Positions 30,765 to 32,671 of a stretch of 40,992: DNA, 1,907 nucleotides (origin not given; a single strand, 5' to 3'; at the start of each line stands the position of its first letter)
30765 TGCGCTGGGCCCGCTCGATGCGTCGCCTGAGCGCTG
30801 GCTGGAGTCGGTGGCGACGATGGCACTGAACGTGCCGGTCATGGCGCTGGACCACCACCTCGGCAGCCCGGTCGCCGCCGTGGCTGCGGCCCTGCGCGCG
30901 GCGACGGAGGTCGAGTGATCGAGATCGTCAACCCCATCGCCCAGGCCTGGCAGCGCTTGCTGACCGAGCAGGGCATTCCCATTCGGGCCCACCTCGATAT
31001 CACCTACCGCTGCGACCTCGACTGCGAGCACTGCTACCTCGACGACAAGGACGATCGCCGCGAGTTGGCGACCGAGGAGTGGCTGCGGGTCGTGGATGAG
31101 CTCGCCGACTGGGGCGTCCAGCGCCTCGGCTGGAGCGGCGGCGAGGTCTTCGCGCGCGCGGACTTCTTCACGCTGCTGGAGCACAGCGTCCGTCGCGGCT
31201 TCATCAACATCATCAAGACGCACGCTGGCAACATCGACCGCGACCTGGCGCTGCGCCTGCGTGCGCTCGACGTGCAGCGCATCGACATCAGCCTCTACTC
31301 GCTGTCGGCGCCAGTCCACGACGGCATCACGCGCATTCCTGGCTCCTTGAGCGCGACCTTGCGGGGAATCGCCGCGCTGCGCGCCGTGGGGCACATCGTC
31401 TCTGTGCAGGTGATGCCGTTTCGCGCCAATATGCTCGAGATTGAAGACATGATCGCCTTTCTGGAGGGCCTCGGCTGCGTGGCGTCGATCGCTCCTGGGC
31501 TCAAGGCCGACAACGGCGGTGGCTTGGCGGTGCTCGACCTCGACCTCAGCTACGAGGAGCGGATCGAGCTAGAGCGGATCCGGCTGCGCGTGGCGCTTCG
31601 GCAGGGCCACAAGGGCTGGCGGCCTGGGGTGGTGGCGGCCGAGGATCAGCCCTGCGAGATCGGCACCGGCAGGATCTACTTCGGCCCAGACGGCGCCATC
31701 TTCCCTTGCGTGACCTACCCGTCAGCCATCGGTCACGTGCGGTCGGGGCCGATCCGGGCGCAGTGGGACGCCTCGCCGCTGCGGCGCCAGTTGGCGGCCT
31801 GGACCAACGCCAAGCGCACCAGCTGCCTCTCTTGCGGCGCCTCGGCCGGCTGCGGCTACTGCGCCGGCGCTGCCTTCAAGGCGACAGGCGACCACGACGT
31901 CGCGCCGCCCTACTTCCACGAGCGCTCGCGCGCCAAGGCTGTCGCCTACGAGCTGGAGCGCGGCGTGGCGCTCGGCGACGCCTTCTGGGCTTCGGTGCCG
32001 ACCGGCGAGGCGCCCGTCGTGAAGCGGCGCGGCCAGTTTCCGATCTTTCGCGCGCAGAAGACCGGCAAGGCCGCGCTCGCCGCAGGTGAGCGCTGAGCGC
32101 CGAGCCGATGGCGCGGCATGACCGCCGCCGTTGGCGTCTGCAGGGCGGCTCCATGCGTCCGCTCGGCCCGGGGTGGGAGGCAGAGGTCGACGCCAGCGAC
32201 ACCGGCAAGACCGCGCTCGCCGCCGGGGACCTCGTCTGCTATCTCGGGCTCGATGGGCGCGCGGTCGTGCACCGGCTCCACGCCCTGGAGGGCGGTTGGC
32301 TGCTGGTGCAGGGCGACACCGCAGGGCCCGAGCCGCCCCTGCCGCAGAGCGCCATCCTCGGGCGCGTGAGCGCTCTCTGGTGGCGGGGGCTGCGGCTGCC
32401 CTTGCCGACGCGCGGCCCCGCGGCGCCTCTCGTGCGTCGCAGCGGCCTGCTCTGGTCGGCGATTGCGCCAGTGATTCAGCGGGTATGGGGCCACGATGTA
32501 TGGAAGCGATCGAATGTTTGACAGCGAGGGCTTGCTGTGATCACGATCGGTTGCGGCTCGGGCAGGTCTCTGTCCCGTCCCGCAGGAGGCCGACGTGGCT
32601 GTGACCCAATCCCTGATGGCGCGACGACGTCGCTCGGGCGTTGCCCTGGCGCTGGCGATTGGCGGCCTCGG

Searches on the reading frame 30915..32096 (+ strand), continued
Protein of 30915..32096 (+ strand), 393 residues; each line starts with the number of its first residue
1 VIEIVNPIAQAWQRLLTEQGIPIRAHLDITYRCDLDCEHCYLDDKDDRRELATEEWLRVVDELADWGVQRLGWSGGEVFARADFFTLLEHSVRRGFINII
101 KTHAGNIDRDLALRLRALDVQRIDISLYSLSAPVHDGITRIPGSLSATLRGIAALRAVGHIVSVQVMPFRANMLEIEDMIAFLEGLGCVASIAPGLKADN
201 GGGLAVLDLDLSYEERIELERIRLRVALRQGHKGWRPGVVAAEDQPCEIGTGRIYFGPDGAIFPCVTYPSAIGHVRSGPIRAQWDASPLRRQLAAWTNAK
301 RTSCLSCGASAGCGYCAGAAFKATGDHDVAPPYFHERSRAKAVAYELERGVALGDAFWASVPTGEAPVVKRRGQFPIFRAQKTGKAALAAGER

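Call 96: find_encoding_contigs(protein=P0006, flank=10000, max_places=1)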
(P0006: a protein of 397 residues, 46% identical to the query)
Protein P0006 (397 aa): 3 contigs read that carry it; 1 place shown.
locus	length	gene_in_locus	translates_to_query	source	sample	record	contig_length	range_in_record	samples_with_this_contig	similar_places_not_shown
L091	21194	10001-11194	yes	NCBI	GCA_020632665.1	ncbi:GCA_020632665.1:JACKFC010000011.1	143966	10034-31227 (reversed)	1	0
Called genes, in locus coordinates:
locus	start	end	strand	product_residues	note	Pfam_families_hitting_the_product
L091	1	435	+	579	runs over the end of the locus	PF02163:Peptidase_M50, PF00595:PDZ (weak), PF13180:PDZ_2, PF17820:PDZ_6, PF21558:Pept_S41_N_bact (faint), PF14685:PDZ_Tricorn (faint), PF13180:PDZ_2, PF17820:PDZ_6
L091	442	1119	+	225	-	PF00814:TsaD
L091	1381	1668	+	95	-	PF21982:RecX_HTH1 (faint), PF05402:PqqD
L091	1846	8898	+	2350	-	PF19077:Big_13 (faint), PF01839:FG-GAP (faint)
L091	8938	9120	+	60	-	-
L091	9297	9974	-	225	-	-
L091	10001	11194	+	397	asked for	PF04055:Radical_SAM, PF13186:SPASM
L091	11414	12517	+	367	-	PF13525:YfiO (faint), PF13428:TPR_14 (faint), PF13432:TPR_16, PF13174:TPR_6 (weak)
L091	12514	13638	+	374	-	PF01476:LysM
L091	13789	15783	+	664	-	-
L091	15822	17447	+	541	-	PF00004:AAA, PF17862:AAA_lid_3 (faint)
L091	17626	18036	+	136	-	PF06868:DUF1257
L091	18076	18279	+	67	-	PF11211:DUF2997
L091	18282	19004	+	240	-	-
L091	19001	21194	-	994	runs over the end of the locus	PF05359:DUF748, PF00912:Transgly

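Call 97: find_encoding_contigs(protein=P0021, flank=10000, max_places=1)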
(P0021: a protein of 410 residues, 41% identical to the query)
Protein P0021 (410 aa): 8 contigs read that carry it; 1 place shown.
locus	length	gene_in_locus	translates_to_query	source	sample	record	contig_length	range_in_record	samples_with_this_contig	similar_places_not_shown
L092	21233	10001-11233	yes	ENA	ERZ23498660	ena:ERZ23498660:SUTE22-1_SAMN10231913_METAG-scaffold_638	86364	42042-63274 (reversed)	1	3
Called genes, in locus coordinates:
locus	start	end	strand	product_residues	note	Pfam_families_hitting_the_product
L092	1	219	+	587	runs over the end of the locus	PF02163:Peptidase_M50, PF00595:PDZ (weak), PF13180:PDZ_2 (weak), PF14685:PDZ_Tricorn (faint), PF17820:PDZ_6, PF21558:Pept_S41_N_bact (faint), PF17820:PDZ_6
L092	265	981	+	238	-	PF00814:TsaD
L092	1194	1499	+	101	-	PF05402:PqqD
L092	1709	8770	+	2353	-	PF19077:Big_13 (faint), PF27332:TP_0781 (faint), PF13750:Big_3_3 (faint), PF13517:FG-GAP_3 (faint), PF01839:FG-GAP (faint)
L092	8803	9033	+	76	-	-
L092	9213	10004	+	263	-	PF27840:ScmC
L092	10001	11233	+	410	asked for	PF04055:Radical_SAM, PF13186:SPASM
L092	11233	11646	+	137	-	-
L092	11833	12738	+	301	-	PF13174:TPR_6 (faint)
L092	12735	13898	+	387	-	PF01476:LysM (weak)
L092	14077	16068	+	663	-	-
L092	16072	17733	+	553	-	PF00004:AAA, PF17862:AAA_lid_3 (weak)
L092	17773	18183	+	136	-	PF06868:DUF1257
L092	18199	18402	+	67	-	PF11211:DUF2997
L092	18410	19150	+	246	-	-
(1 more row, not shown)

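Call 100: find_encoding_contigs(protein=P0016, flank=10000, max_places=1)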
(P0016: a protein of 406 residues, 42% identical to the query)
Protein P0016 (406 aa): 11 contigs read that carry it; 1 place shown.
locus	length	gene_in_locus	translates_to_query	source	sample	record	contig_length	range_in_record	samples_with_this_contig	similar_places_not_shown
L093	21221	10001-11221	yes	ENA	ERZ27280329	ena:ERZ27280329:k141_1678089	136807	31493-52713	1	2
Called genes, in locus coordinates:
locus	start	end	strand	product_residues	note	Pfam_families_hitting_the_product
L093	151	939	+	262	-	PF00814:TsaD (weak)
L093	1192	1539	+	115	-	PF05402:PqqD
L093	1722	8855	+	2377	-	PF19077:Big_13 (faint), PF13750:Big_3_3 (faint), PF01839:FG-GAP (faint), PF13517:FG-GAP_3 (faint)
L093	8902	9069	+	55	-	-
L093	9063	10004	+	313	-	-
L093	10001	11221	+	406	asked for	PF04055:Radical_SAM, PF13186:SPASM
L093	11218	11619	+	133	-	-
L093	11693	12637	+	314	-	PF13525:YfiO (faint), PF13174:TPR_6 (faint), PF13432:TPR_16 (weak)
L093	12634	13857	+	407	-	PF01476:LysM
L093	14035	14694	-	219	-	PF06902:Fer4_19, PF09360:zf-CDGSH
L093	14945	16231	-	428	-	PF07690:MFS_1, PF00083:Sugar_tr (faint), PF07690:MFS_1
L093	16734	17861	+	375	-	PF02985:HEAT (faint)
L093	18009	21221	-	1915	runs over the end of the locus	PF00526:Dicty_CTDC (weak)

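Call 101: search_protein_families(library=ncbifam, proteins=[L084:3706-3981:+, L084:3962-5107:+, L084:5034-6269:+, L084:6311-7819:+, L072:2808-3674:+, L072:3920-5005:+], max_evalue=0.000001)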
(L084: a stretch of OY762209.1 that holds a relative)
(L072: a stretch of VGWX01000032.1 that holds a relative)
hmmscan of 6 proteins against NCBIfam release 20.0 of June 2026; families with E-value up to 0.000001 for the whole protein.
L084:3706-3981:+ (91 aa): 1 family
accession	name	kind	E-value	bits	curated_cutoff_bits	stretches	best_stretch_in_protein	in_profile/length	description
TIGR04248.1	SCM_PqqD_rel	equivalog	2.6e-08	34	100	1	7-78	3-76/84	SynChlorMet cassette protein ScmD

L084:3962-5107:+ (381 aa): 59 families (the best 25 are shown)
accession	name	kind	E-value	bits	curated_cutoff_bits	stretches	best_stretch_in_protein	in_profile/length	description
TIGR04250.1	SCM_rSAM_ScmE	equivalog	2.6e-109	365.4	400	1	17-370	2-353/358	SynChlorMet cassette radical SAM/SPASM protein ScmE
NF050035.1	rSAM_WgK_link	exception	2.1e-35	122.4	650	1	16-220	7-206/367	radical SAM/SPASM peptide maturase WgkB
TIGR04545.1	rSAM_ahbD_hemeb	equivalog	1.8e-33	116.4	500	1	24-365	6-338/339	heme b synthase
TIGR04051.1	rSAM_NirJ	equivalog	3.9e-29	101.7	515.45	1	24-191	8-171/354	heme d1 biosynthesis radical SAM protein NirJ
NF045574.1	sacti_mat_StsB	exception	1.2e-27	96.9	625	1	23-182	101-256/466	StsB family radical SAM/SPASM domain sactipeptide maturase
TIGR03962.1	mycofact_rSAM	equivalog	3e-27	95.7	265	1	16-365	10-333/339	mycofactocin radical SAM maturase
TIGR04053.2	TIGR04053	equivalog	3.4e-27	95.6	395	1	22-249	12-235/366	TIGR04053 family radical SAM/SPASM domain-containing protein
TIGR04303.1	GeoRSP_rSAM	equivalog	1e-26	94.3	400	1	16-361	3-323/325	GeoRSP system radical SAM/SPASM protein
TIGR04347.1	pseudo_SAM_Halo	equivalog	8.9e-25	87.8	525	1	24-230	44-245/390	TIGR04347 family pseudo-SAM/SPASM protein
TIGR02109.1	PQQ_syn_pqqE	equivalog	2e-24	86.2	381.35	1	15-364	4-331/358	pyrroloquinoline quinone biosynthesis protein PqqE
TIGR04055.1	rSAM_NirJ2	equivalog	4.6e-24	85.6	500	1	24-364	6-324/326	putative heme d1 biosynthesis radical SAM protein NirJ2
TIGR04546.1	rSAM_ahbC_deAc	equivalog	5e-24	84.8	650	1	23-182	44-200/390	12,18-didecarboxysiroheme deacetylase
NF049973.1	radical_Rv1681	equivalog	6.6e-24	84.4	380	1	27-182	81-234/326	Rv1681 family radical SAM protein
TIGR04054.1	rSAM_NirJ1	equivalog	1e-23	83.6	650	1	23-182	41-197/387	putative heme d1 biosynthesis radical SAM protein NirJ1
NF047865.1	rSAM_PapB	equivalog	4.4e-21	75.4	340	1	20-356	5-328/330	PapB family radical SAM/SPASM ranthipeptide maturase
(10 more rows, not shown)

L084:5034-6269:+ (411 aa): 50 families (the best 25 are shown)
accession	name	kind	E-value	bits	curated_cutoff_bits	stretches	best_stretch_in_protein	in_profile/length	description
TIGR04251.1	SCM_rSAM_ScmF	equivalog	6.1e-89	298.9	400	1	38-392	2-352/353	SynChlorMet cassette radical SAM/SPASM protein ScmF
TIGR04545.1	rSAM_ahbD_hemeb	equivalog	3.8e-34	118.6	500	1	46-372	6-328/339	heme b synthase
TIGR04303.1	GeoRSP_rSAM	equivalog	4.7e-30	105.3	400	1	48-365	13-310/325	GeoRSP system radical SAM/SPASM protein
TIGR03962.1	mycofact_rSAM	equivalog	1.5e-26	93.4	265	1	46-371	18-323/339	mycofactocin radical SAM maturase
TIGR04250.1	SCM_rSAM_ScmE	equivalog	8.6e-26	90.7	400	1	40-368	3-334/358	SynChlorMet cassette radical SAM/SPASM protein ScmE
TIGR04055.1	rSAM_NirJ2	equivalog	2.2e-23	83.3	500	1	47-370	7-314/326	putative heme d1 biosynthesis radical SAM protein NirJ2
TIGR04054.1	rSAM_NirJ1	equivalog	1.3e-22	80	650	1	46-233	42-222/387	putative heme d1 biosynthesis radical SAM protein NirJ1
TIGR04051.1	rSAM_NirJ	equivalog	2.7e-22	79.2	515.45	1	46-233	8-188/354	heme d1 biosynthesis radical SAM protein NirJ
TIGR04347.1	pseudo_SAM_Halo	equivalog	5.4e-22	78.6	525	1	46-231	44-222/390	TIGR04347 family pseudo-SAM/SPASM protein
NF045574.1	sacti_mat_StsB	exception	2.9e-21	75.9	625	1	34-370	90-404/466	StsB family radical SAM/SPASM domain sactipeptide maturase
TIGR04546.1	rSAM_ahbC_deAc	equivalog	2e-20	73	650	1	46-241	45-231/390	12,18-didecarboxysiroheme deacetylase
TIGR04053.2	TIGR04053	equivalog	2.6e-20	73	395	1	46-231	14-196/366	TIGR04053 family radical SAM/SPASM domain-containing protein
TIGR02666.1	moaA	equivalog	8.4e-20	71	284.05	1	45-257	15-227/336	GTP 3',8-cyclase MoaA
NF012164.0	AlbA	equivalog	2.4e-18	65.8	850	1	44-232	117-299/442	subtilosin maturase AlbA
TIGR02668.1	moaA_archaeal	equivalog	4.7e-17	61.9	325.25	1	39-228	9-193/303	GTP 3',8-cyclase MoaA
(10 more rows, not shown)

L084:6311-7819:+ (502 aa): 3 families
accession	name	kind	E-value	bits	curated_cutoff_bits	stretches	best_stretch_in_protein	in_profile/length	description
TIGR04249.1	SCM_chp_ScmC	equivalog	2.2e-43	148.7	125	1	91-266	117-292/292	SynChlorMet cassette protein ScmC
TIGR02228.1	sigpep_I_arch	equivalog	6.6e-13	48.8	51.85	1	296-379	34-121/158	signal peptidase I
TIGR02754.1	sod_Ni_protease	equivalog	1.6e-07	31.7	63.25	1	298-361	3-69/90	nickel-type superoxide dismutase maturation protease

L072:2808-3674:+ (288 aa): 1 family
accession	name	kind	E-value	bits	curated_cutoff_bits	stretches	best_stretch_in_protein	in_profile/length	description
TIGR04249.1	SCM_chp_ScmC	equivalog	9.5e-12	44.8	125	1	125-280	121-288/292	SynChlorMet cassette protein ScmC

L072:3920-5005:+ (361 aa): 50 families (the best 25 are shown)
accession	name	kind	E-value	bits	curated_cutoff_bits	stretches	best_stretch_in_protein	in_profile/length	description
TIGR04545.1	rSAM_ahbD_hemeb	equivalog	1.5e-44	152.8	500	2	31-230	2-206/339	heme b synthase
TIGR03962.1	mycofact_rSAM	equivalog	1.4e-40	139.5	265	1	26-345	9-334/339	mycofactocin radical SAM maturase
TIGR04250.1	SCM_rSAM_ScmE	equivalog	2.1e-39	135.5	400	2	28-184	2-161/358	SynChlorMet cassette radical SAM/SPASM protein ScmE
TIGR04053.2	TIGR04053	equivalog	1.3e-35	123.4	395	2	25-231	4-216/366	TIGR04053 family radical SAM/SPASM domain-containing protein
TIGR04055.1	rSAM_NirJ2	equivalog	8.4e-35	120.8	500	1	32-339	3-319/326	putative heme d1 biosynthesis radical SAM protein NirJ2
TIGR04051.1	rSAM_NirJ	equivalog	9.9e-32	110.3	515.45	1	33-194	6-169/354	heme d1 biosynthesis radical SAM protein NirJ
NF050035.1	rSAM_WgK_link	exception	1.4e-31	109.8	650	1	26-228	6-209/367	radical SAM/SPASM peptide maturase WgkB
TIGR04546.1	rSAM_ahbC_deAc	equivalog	1.7e-27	96.3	650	1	26-193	37-205/390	12,18-didecarboxysiroheme deacetylase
TIGR04303.1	GeoRSP_rSAM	equivalog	2.1e-27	96.5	400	1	27-341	3-323/325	GeoRSP system radical SAM/SPASM protein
TIGR04054.1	rSAM_NirJ1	equivalog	2.2e-27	95.7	650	1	31-202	38-211/387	putative heme d1 biosynthesis radical SAM protein NirJ1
TIGR02109.1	PQQ_syn_pqqE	equivalog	6.5e-26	91.1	381.35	1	26-356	4-344/358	pyrroloquinoline quinone biosynthesis protein PqqE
TIGR03913.1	rad_SAM_trio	equivalog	1.3e-25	89.7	591.75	1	18-192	8-183/477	GDL motif peptide-associated radical SAM/SPASM maturase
NF012164.0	AlbA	equivalog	6.8e-24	84.1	850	1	28-324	112-411/442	subtilosin maturase AlbA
TIGR04403.1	rSAM_skfB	equivalog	8.4e-24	84.1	300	1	28-313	103-383/402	sporulation killing factor system radical SAM maturase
NF045574.1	sacti_mat_StsB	exception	1.4e-23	83.4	625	1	29-316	96-386/466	StsB family radical SAM/SPASM domain sactipeptide maturase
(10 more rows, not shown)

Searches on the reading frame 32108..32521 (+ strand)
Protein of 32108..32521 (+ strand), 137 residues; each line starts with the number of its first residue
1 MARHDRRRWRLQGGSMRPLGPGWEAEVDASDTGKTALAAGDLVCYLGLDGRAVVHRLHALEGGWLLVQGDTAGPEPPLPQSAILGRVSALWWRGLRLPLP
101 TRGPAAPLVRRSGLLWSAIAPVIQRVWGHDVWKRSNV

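Call 4: search_protein_families(library=pfam, proteins=[window:32108-32521:+], max_evalue=0.01)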
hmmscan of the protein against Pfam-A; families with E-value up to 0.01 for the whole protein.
window:32108-32521:+ (137 aa): 0 families

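Call 5: search_protein_families(library=ncbifam, proteins=[window:32108-32521:+], max_evalue=1)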
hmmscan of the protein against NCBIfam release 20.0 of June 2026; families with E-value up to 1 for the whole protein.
window:32108-32521:+ (137 aa): 0 families

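Call 28: search_protein_families(library=pfam, proteins=[window:32153-32521:+], max_evalue=10)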
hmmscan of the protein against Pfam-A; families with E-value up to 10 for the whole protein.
window:32153-32521:+ (122 aa): 0 families

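Call 29: search_solved_structures(query=window:32153-32521:+, max_evalue=10)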
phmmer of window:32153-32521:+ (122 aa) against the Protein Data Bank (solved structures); distinct sequences matched with E-value up to 10: 4.
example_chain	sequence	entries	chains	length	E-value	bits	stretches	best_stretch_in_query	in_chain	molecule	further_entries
2wxz_C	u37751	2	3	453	0.1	15.3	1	29-95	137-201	ANGIOTENSINOGEN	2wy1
2wxz_A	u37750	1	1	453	0.1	15.3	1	29-95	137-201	ANGIOTENSINOGEN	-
7bkb_I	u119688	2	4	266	0.77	12.5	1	20-58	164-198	Formylmethanofuran dehydrogenase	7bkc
6a48_A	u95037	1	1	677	1.7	11.4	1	58-115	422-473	Reelin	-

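Call 36: search_solved_structures(query=A2, max_evalue=10, show_alignments=2)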
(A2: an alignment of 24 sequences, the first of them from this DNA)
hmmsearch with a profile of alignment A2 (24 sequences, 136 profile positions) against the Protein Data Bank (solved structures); distinct sequences matched with E-value up to 10: 11.
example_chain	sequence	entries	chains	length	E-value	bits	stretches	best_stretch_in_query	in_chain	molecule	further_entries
7p2q_A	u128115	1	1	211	6.6e-05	25.5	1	11-75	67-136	Signal peptidase complex catalytic subunit SEC11C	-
4me8_A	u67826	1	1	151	0.00015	24.4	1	9-70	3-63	Signal peptidase I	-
7p2p_A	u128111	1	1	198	0.00016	24.3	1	11-75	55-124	Signal peptidase complex catalytic subunit SEC11A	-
4nv4_A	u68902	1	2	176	0.00029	23.5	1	8-68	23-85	Signal peptidase I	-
4wvh_A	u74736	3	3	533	0.0003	23.4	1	8-70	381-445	Maltose-binding periplasmic protein,Signal peptidase IB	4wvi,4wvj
9rjb_A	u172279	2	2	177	0.00078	22.1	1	12-75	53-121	Signal peptidase complex catalytic subunit SEC11A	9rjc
4wvg_A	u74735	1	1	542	0.004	19.8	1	8-70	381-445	Maltose-binding periplasmic protein,Signal peptidase IB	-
6nnb_A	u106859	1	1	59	0.3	13.7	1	33-68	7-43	Prochlorococcus/Synechococcus Hyper Conserved Protein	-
4o1s_A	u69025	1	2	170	0.33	13.6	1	24-59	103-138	V-type ATP synthase alpha chain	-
2mox_A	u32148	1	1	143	0.58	12.8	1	10-47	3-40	Sorbin and SH3 domain-containing protein 1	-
2wp4_A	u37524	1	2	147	0.67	12.6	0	20-62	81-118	MOLYBDOPTERIN-CONVERTING FACTOR SUBUNIT 2 1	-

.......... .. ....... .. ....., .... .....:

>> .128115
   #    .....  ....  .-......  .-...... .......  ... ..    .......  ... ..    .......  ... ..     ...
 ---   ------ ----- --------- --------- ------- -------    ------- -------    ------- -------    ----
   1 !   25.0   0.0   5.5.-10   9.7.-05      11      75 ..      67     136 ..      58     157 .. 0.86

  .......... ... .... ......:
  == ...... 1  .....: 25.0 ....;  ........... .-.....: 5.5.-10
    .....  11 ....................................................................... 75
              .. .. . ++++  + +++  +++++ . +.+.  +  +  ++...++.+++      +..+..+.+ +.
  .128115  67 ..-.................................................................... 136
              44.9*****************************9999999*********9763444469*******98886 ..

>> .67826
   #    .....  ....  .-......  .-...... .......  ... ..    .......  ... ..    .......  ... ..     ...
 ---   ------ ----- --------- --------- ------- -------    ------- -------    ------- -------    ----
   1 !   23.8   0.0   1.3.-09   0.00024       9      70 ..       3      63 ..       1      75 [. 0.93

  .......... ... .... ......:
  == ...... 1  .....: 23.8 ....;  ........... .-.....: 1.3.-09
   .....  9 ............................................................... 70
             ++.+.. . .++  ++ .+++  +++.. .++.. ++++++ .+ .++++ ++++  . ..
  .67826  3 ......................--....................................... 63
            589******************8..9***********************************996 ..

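Call 37: search_protein_families(library=pfam, alignment_id=A2, max_evalue=1)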
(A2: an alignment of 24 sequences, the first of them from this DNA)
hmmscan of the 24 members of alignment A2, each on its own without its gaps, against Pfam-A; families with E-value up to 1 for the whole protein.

A. member 1, seq(137 aa): 0 families

B. families by the number of members that match (of 24 scanned): 11 families
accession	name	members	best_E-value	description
PF10502.14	Peptidase_S26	7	8.6e-06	Signal peptidase, peptidase S26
PF00717.28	Peptidase_S24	6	1.9e-06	Peptidase S24-like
PF12903.12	DUF3830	1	0.0056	Protein of unknown function (DUF3830)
PF10006.14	DUF2249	1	0.013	Uncharacterized conserved protein (DUF2249)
PF23716.1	DUF7158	1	0.018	Family of unknown function (DUF7158)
PF17850.7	CysA_C_terminal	1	0.031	CysA C-terminal regulatory domain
PF02080.26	TrkA_C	1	0.039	TrkA-C domain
PF10627.14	CsgE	1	0.11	Curli assembly protein CsgE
PF12680.13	SnoaL_2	1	0.17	SnoaL-like domain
PF05372.16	Delta_lysin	1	0.24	Delta lysin family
PF17669.6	DUF5529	1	0.67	Family of unknown function (DUF5529)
